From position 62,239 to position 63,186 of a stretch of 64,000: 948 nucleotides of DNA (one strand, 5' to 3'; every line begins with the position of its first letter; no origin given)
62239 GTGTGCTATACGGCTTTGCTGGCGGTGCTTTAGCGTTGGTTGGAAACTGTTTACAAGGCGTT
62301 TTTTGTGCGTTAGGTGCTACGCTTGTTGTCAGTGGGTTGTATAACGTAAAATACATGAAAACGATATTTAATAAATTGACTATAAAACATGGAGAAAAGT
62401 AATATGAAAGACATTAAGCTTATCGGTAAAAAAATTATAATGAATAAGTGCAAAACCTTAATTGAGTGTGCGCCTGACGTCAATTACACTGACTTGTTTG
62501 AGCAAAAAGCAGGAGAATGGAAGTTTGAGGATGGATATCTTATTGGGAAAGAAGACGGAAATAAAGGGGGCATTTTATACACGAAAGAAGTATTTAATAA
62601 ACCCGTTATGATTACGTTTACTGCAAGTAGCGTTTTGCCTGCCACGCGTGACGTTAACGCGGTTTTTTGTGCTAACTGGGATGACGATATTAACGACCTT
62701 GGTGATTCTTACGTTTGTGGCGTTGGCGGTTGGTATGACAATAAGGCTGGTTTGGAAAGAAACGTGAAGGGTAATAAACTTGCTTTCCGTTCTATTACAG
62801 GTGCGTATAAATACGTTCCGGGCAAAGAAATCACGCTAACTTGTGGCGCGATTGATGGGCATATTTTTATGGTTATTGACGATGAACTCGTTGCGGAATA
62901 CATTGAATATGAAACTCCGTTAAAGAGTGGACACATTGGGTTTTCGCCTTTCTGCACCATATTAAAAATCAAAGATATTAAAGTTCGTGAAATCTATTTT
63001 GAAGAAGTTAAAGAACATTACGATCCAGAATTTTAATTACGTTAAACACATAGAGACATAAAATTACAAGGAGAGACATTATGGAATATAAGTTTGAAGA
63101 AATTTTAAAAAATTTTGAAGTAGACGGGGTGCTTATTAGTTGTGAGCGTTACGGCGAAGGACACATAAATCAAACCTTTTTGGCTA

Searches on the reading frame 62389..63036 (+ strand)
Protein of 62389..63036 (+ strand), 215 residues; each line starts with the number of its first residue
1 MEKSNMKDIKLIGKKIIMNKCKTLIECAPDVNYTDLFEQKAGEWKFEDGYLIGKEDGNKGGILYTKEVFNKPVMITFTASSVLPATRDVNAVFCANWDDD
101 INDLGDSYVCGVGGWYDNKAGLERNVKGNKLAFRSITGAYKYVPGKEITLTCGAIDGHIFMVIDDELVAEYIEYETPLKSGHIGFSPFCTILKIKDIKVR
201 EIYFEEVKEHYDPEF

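Call 39: find_encoding_contigs(protein=window:62389-63036:+, flank=10000, max_places=3)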
Protein window:62389-63036:+ (215 aa): no gene with exactly this product is on record in the collection.
